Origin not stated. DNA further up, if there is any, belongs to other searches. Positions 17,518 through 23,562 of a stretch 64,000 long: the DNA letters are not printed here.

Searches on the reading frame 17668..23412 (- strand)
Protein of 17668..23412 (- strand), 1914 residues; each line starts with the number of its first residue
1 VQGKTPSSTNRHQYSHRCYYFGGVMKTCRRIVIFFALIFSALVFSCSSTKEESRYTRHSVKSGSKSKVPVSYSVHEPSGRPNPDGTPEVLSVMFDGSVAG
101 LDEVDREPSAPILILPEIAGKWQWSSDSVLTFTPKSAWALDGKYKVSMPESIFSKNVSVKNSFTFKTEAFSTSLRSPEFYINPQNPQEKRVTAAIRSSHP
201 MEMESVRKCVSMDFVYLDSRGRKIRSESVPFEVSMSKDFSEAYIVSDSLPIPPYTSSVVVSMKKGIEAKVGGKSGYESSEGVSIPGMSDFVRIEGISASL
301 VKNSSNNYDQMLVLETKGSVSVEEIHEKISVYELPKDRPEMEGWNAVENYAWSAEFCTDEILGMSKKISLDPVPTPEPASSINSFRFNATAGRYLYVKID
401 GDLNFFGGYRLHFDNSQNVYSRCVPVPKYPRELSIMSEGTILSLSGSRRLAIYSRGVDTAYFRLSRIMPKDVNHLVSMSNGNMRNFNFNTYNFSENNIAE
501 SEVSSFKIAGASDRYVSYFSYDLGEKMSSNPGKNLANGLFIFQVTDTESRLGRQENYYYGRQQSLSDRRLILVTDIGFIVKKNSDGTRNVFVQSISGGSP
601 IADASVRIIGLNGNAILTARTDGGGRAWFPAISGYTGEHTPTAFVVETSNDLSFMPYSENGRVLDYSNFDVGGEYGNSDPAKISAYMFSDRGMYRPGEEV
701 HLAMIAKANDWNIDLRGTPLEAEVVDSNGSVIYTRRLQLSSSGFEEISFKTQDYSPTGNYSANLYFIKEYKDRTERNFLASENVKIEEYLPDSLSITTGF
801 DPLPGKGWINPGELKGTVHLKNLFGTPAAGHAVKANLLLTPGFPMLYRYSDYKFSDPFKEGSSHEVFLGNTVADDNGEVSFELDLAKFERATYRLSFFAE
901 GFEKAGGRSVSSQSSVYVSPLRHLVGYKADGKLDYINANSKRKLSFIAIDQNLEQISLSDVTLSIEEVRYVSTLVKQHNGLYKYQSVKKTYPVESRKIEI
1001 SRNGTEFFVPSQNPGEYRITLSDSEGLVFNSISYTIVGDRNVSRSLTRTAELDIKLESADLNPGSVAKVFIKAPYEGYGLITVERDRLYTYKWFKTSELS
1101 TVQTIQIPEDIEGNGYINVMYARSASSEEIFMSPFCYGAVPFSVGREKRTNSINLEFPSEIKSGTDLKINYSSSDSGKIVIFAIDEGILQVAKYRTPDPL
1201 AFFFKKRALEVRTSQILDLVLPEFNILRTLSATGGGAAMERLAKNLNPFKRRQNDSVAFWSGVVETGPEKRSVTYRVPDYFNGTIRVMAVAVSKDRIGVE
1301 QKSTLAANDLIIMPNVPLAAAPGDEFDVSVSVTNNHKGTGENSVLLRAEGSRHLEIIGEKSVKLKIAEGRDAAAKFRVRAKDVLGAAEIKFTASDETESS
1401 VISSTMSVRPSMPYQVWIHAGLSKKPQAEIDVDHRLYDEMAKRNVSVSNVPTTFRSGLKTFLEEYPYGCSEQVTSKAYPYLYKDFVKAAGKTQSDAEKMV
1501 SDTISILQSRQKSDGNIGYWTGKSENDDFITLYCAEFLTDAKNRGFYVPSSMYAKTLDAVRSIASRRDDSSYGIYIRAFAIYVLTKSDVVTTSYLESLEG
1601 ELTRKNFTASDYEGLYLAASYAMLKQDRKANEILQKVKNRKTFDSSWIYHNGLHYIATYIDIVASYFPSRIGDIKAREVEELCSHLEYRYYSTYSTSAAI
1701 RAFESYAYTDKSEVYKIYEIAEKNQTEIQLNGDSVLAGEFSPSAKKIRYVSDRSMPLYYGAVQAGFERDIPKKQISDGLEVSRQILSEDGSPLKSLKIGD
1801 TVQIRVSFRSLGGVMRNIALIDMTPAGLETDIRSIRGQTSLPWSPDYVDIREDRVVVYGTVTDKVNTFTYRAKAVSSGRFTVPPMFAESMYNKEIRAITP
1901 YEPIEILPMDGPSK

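Call 17: search_protein_families(library=pfam, proteins=[window:17668-23412:-], max_evalue=0.00001)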
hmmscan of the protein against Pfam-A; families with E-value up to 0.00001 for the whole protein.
window:17668-23412:- (1914 aa): 7 families
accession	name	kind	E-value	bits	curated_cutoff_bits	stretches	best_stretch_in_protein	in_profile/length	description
PF01835.25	MG2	-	6.1e-18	65.4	32.8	1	685-775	2-91/96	MG2 domain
PF17973.7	bMG10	-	1.6e-17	64.4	26.2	1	1778-1894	1-131/131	Bacterial Alpha-2-macroglobulin MG10 domain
PF11974.14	bMG3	-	5.7e-17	62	34.9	1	573-674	1-101/103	Bacterial alpha-2-macroglobulin MG3 domain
PF00207.28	A2M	-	3.8e-13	49.5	21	1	1258-1344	2-90/92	Alpha-2-macroglobulin family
PF07703.20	A2M_BRD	-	4.7e-13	50.1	22.7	1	1052-1190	1-139/140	Alpha-2-macroglobulin bait region domain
PF17972.7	bMG5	-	4.3e-09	37.3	26.5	1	817-920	23-127/127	Bacterial Alpha-2-macroglobulin MG5 domain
PF17962.7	bMG6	-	3.5e-08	34.1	23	1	932-1032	7-106/112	Bacterial macroglobulin domain 6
